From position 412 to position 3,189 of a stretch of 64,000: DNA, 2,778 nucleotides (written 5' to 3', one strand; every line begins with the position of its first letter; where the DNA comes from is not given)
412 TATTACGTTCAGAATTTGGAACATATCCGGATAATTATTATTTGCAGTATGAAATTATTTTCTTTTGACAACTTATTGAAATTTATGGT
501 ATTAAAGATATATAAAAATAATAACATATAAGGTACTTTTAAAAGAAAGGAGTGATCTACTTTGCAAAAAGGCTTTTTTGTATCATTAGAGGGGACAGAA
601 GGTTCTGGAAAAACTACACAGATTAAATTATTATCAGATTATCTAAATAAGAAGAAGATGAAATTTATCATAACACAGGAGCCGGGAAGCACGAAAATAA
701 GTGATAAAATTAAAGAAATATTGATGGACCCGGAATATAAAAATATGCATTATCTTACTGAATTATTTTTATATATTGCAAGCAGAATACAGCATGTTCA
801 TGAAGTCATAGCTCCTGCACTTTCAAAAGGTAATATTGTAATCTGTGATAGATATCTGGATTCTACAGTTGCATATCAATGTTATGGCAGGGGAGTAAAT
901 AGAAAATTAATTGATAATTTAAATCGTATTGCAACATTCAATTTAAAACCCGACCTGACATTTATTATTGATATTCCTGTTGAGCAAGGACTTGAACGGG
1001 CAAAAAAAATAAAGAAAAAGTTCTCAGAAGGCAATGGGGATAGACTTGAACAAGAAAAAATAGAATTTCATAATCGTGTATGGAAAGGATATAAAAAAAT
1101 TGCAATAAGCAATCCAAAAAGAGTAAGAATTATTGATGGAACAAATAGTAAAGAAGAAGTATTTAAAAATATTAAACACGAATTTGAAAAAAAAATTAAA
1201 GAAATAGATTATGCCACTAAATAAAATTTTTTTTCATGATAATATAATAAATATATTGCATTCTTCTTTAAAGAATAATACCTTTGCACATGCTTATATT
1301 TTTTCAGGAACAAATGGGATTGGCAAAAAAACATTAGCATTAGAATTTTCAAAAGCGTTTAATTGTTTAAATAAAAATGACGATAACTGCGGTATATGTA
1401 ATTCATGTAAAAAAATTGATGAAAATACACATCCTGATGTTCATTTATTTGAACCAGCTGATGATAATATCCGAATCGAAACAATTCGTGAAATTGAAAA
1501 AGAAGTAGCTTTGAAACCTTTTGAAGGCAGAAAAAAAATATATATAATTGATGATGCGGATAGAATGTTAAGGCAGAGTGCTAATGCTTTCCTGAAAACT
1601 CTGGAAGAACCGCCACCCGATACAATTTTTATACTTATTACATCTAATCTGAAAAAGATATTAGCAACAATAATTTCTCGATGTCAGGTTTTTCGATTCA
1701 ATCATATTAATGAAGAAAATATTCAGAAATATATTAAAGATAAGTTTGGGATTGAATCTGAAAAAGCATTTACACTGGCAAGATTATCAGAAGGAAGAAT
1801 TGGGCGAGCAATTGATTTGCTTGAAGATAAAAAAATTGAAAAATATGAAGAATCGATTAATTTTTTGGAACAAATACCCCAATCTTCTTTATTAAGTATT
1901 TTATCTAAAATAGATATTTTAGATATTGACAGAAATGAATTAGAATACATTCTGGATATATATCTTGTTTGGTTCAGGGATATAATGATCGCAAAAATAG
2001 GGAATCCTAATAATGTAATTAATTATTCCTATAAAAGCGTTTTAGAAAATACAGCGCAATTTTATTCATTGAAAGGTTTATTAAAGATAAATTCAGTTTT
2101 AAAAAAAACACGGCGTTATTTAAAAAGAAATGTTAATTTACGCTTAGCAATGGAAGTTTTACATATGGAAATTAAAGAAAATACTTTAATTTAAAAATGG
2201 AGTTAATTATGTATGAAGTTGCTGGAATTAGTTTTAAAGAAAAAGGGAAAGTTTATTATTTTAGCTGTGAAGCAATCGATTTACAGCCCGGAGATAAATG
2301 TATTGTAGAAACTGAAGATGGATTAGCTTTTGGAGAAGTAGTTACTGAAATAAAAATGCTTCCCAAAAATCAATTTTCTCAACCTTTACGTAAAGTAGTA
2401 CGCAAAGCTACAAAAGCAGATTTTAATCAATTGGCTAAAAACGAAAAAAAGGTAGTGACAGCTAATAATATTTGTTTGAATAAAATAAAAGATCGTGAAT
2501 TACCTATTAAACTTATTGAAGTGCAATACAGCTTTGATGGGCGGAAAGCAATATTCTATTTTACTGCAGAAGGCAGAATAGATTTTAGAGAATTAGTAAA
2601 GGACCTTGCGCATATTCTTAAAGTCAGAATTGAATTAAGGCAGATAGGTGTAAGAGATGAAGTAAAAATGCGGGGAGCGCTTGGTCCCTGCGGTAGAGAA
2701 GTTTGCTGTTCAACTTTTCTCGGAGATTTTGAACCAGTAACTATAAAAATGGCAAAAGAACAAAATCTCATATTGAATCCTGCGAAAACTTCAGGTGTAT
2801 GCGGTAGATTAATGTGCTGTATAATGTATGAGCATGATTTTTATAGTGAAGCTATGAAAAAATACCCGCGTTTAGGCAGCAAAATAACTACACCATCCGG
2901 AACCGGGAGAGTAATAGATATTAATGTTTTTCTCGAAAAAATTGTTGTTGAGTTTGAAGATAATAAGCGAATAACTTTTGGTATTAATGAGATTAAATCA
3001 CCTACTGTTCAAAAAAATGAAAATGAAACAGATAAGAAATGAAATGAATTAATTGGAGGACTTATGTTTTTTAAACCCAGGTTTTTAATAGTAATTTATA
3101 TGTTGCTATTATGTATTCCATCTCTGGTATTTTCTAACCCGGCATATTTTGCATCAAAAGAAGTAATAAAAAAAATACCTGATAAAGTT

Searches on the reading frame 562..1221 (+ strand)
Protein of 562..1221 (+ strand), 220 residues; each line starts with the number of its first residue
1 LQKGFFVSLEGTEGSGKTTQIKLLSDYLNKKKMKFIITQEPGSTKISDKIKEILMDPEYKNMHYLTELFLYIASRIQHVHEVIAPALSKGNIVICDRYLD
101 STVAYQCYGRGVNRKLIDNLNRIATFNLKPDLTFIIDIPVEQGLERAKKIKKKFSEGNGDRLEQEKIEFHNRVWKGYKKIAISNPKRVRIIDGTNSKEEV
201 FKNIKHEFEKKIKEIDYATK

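Call 20: search_protein_families(library=pfam, proteins=[window:562-1221:+])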
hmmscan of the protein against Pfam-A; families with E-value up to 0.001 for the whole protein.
window:562-1221:+ (220 aa): 2 families
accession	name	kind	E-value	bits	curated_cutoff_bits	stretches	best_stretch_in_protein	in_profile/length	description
PF02223.23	Thymidylate_kin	-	4.1e-49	167.2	27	1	9-204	1-185/185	Thymidylate kinase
PF13521.12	AAA_28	-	2.9e-07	31.3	27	1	7-155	2-143/164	AAA domain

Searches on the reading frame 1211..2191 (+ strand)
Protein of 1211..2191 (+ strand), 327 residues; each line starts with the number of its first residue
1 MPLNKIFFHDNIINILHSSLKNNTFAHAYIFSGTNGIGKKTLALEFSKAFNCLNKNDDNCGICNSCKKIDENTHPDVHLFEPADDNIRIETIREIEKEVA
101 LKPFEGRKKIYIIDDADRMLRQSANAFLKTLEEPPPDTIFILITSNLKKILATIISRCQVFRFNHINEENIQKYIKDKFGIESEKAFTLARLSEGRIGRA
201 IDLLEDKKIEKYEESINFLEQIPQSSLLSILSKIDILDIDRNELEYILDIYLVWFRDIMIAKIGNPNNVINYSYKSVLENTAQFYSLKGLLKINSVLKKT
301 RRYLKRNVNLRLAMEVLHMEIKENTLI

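Call 20: search_protein_families(library=pfam, proteins=[window:1211-2191:+])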
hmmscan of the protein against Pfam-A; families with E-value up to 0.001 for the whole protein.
window:1211-2191:+ (327 aa): 3 families
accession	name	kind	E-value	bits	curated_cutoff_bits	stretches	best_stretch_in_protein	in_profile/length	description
PF13177.12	DNA_pol3_delta2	-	4.3e-60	202.8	27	1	9-166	2-160/161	DNA polymerase III, delta subunit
PF09115.15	DNApol3-delta_C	-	1.8e-06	28.8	21.7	1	219-317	14-111/117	DNA polymerase III, delta subunit, C terminal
PF00004.35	AAA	-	2.9e-05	24.9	21.2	1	30-161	2-126/131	ATPase family associated with various cellular activities (AAA)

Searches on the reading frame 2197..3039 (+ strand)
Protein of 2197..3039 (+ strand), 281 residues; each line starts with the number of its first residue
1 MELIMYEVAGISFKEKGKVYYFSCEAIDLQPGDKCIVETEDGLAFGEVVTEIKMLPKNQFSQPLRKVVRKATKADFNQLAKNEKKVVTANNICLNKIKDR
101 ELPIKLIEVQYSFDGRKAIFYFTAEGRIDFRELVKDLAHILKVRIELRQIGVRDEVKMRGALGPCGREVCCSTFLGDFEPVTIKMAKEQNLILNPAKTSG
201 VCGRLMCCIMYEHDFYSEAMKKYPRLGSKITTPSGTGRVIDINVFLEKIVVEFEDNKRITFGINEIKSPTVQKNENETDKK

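Call 20: search_protein_families(library=pfam, proteins=[window:2197-3039:+])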
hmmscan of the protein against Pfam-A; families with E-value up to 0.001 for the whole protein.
window:2197-3039:+ (281 aa): 1 family
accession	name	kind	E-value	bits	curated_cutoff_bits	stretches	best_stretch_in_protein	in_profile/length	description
PF04468.17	PSP1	-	1.6e-31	108.9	27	1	66-150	2-86/86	PSP1 C-terminal conserved region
